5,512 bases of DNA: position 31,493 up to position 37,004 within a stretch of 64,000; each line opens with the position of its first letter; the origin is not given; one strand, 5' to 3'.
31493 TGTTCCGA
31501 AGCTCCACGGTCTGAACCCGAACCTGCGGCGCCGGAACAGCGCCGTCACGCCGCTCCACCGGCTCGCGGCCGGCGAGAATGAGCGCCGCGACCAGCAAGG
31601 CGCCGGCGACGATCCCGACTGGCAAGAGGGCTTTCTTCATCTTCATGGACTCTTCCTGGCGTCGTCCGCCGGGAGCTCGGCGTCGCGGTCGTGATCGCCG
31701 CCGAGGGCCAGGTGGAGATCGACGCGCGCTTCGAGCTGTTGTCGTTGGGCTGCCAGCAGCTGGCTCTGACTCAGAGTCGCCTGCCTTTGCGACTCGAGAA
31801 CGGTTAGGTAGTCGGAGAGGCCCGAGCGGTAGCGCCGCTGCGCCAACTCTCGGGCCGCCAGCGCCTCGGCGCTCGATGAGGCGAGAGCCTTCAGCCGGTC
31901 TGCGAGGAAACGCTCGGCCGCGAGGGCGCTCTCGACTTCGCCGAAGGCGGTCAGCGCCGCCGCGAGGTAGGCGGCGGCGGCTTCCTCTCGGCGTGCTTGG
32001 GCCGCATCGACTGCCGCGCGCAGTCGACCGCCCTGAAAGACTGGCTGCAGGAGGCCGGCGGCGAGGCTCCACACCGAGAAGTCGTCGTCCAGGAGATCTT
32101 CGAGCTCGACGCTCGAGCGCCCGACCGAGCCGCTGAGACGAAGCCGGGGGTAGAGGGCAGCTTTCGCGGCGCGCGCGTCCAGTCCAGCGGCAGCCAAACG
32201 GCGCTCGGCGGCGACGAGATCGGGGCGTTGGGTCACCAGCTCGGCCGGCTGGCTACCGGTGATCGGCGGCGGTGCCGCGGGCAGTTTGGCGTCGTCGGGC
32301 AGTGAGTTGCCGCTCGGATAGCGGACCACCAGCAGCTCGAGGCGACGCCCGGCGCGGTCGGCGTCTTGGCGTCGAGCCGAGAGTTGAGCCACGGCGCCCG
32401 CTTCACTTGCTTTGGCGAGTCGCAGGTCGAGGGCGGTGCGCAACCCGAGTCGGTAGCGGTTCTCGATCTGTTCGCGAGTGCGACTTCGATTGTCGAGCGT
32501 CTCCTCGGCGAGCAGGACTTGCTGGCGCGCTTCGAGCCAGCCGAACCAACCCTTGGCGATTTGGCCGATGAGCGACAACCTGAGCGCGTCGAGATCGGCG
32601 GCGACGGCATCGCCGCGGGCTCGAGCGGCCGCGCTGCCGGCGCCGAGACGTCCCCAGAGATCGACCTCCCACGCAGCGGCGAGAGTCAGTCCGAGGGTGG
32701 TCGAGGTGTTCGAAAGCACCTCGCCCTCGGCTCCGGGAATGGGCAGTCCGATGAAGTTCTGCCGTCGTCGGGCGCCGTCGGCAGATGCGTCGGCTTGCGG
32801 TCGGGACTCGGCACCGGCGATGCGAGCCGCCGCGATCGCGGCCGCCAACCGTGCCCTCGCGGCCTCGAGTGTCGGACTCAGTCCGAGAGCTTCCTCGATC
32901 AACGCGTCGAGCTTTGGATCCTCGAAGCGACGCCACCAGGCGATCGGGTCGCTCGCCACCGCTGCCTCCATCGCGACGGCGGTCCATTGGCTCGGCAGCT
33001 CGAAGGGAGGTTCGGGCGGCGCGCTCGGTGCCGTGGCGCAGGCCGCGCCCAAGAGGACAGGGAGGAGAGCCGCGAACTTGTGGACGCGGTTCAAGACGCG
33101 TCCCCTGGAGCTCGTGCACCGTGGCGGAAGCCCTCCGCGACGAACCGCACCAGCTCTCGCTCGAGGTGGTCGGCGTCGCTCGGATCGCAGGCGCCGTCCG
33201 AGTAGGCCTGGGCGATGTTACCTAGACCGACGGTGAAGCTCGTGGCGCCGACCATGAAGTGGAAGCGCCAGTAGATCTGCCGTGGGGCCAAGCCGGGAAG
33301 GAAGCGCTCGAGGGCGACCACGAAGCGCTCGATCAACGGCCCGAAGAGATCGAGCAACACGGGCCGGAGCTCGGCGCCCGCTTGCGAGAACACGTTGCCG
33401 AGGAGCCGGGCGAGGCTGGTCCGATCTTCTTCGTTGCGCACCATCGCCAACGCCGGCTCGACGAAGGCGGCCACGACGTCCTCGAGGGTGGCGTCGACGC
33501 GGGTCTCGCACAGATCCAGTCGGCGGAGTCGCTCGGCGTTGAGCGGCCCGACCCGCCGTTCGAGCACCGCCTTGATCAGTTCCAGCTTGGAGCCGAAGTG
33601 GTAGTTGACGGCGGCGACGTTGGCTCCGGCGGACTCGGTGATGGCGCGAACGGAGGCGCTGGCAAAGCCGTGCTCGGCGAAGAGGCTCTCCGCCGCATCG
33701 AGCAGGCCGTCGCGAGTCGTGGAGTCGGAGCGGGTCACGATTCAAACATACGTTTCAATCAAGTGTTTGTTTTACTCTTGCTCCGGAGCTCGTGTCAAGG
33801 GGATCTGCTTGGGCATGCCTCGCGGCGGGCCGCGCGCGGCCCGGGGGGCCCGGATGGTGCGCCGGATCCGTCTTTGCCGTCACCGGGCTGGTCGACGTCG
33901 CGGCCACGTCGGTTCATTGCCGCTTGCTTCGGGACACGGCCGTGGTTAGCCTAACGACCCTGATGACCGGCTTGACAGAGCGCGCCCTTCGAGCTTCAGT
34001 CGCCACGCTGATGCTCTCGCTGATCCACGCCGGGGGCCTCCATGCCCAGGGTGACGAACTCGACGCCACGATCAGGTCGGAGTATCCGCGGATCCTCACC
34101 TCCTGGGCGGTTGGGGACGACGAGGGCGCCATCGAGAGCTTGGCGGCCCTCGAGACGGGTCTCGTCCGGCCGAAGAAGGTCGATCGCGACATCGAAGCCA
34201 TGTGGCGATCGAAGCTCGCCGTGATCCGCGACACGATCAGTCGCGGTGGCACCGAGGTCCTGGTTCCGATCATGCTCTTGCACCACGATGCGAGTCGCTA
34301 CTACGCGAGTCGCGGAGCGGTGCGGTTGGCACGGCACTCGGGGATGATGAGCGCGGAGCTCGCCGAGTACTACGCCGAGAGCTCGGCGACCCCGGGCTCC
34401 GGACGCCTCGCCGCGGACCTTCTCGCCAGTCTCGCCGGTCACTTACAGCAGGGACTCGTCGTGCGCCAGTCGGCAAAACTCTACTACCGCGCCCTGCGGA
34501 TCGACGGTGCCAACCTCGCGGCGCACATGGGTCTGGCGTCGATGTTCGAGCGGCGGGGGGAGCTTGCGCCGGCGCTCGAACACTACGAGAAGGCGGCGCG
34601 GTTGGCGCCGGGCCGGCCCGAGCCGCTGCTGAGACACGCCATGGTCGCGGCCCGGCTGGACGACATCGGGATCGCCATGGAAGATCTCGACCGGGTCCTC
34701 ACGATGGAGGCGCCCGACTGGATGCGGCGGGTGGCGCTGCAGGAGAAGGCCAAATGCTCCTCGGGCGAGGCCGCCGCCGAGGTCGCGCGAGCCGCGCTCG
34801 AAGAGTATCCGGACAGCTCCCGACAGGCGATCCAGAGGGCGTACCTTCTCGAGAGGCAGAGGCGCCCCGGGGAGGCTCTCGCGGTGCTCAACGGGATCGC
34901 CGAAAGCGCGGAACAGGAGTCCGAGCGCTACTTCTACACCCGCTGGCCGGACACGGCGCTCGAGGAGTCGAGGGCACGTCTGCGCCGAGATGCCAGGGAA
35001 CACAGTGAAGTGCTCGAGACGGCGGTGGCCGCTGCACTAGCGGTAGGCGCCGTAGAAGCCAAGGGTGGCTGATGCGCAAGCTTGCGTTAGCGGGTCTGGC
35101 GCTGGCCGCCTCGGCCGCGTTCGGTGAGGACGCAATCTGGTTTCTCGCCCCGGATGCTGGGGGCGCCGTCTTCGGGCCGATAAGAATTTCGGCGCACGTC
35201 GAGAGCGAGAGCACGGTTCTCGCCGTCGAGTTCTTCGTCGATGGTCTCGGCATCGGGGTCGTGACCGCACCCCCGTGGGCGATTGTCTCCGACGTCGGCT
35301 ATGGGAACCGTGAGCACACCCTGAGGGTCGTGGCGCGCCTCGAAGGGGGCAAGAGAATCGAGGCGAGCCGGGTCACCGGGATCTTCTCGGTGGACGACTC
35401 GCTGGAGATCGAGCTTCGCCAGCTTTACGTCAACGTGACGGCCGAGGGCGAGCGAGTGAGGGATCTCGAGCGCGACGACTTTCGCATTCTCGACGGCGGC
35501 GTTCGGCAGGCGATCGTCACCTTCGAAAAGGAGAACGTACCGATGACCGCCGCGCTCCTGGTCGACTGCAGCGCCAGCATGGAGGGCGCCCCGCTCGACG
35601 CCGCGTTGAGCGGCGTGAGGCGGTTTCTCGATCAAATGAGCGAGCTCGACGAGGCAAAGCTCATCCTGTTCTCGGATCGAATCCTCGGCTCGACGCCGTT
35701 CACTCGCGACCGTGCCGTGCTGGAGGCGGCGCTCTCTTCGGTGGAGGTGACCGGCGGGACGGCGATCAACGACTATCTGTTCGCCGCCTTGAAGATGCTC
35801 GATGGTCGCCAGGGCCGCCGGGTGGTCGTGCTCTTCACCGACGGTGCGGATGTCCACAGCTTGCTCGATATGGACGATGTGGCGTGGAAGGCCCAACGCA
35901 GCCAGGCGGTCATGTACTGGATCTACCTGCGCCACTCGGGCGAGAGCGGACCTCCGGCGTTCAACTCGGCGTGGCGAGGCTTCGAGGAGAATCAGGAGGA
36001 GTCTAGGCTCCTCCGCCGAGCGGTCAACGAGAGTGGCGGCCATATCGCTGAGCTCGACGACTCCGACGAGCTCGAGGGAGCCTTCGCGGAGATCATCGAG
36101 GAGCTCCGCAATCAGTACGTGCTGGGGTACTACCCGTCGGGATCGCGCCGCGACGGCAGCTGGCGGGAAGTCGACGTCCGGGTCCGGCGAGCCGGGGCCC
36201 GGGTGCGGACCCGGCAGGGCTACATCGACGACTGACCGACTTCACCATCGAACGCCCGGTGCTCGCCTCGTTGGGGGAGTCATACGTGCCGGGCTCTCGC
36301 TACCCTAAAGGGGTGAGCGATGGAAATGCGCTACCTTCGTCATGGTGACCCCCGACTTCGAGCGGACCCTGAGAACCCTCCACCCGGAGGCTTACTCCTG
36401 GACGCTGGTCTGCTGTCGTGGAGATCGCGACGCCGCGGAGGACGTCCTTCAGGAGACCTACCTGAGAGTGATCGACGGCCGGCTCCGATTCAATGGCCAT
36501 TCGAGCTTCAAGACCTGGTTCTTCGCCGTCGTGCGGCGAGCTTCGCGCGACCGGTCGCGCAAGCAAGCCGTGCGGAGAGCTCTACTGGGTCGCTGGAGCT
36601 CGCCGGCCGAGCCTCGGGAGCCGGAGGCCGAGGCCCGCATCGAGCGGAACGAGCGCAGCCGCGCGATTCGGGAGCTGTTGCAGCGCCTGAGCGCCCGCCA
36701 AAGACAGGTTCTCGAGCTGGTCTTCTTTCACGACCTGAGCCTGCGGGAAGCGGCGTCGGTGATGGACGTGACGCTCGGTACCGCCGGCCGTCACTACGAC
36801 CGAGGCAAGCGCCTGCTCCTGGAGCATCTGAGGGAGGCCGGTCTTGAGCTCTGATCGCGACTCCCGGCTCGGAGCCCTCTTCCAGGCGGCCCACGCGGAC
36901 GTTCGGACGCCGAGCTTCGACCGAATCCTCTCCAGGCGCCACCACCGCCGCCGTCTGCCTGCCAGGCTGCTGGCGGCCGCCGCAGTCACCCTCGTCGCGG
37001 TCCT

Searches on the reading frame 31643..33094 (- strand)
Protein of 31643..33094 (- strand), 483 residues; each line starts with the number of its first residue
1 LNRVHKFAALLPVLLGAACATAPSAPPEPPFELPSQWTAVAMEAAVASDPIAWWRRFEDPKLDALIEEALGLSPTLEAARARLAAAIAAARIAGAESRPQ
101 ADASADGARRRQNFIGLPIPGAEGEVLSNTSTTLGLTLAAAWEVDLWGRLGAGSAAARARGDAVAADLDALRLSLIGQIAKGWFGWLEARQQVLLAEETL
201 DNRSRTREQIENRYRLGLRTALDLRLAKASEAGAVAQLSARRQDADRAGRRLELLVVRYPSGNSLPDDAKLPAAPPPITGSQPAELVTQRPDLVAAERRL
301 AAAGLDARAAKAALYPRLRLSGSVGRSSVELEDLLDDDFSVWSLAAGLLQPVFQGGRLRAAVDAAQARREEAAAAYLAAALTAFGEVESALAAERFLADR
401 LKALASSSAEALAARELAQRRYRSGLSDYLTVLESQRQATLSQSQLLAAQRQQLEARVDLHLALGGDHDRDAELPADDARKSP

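Call 86: search_protein_families(library=pfam, proteins=[window:31643-33094:-], max_evalue=0.00001)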
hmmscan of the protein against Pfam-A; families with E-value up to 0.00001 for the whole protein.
window:31643-33094:- (483 aa): 1 family
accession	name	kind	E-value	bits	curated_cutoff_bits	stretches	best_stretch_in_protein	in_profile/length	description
PF02321.23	OEP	-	1e-35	123.7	22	2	287-465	9-187/187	Outer membrane efflux protein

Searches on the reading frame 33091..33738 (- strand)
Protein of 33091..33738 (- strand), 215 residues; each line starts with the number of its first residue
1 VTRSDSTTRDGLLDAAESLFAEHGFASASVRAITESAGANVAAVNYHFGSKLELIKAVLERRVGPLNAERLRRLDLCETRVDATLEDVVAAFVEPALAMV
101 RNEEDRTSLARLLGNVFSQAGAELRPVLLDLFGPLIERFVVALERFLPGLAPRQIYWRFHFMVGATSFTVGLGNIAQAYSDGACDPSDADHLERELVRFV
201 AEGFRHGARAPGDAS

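Call 86: search_protein_families(library=pfam, proteins=[window:33091-33738:-], max_evalue=0.00001)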
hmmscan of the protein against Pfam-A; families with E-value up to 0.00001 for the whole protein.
window:33091-33738:- (215 aa): 2 families
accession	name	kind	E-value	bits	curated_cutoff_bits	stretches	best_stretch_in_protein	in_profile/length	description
PF17939.6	TetR_C_30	-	2.3e-26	92.8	26.3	1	91-203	2-115/115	Tetracyclin repressor-like, C-terminal domain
PF00440.29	TetR_N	-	1.5e-14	53.9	24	1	12-58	1-47/47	Bacterial regulatory proteins, tetR family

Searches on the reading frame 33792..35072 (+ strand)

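Call 82: search_protein_families(library=pfam, proteins=[window:33792-35072:+], max_evalue=0.001)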
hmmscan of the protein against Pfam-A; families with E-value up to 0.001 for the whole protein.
window:33792-35072:+ (426 aa): 4 families
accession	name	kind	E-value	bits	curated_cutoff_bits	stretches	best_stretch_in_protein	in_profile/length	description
PF13428.12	TPR_14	-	3.2e-05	24.6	23.5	0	243-283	2-42/44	Tetratricopeptide repeat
PF00515.34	TPR_1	-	0.0001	22.4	27.8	0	244-273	3-32/34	Tetratricopeptide repeat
PF13432.12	TPR_16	-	0.00018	22.3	32.7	1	224-276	13-65/65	Tetratricopeptide repeat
PF14559.12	TPR_19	-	0.00021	22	25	0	326-380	8-61/68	Tetratricopeptide repeat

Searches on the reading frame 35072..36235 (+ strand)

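Call 86: search_protein_families(library=pfam, proteins=[window:35072-36235:+], max_evalue=0.00001)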
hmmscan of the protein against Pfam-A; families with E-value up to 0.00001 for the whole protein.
window:35072-36235:+ (387 aa): 4 families
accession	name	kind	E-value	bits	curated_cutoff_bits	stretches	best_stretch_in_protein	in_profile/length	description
PF13519.12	VWA_2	-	1e-15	58.7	27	1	162-258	3-106/107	von Willebrand factor type A domain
PF00092.34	VWA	-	1.7e-09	38.6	23.8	1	162-335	4-169/174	von Willebrand factor type A domain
PF17957.7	Big_7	-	1.1e-06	29.6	24.1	1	24-86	5-70/70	Bacterial Ig domain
PF05762.20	VWA_CoxE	-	2.2e-06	27.7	26.4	1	154-264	53-165/222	VWA domain containing CoxE-like protein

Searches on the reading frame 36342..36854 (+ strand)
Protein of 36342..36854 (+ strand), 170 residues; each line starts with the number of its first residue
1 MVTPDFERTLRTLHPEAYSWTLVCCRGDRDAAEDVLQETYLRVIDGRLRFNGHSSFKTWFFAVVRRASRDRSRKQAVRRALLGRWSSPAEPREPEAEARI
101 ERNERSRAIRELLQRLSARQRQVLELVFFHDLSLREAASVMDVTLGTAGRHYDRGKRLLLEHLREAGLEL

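Call 86: search_protein_families(library=pfam, proteins=[window:36342-36854:+], max_evalue=0.00001)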
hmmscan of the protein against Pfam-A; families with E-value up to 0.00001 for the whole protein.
window:36342-36854:+ (170 aa): 3 families
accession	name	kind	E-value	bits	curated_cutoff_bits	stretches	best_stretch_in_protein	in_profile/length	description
PF08281.18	Sigma70_r4_2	-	1.4e-12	47.5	25.7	1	107-159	2-54/54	Sigma-70, region 4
PF04542.20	Sigma70_r2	-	4.1e-11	42.9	24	1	8-76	4-69/71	Sigma-70 region 2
PF04545.22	Sigma70_r4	-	4.8e-10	39.2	24.1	1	112-154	1-43/50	Sigma-70, region 4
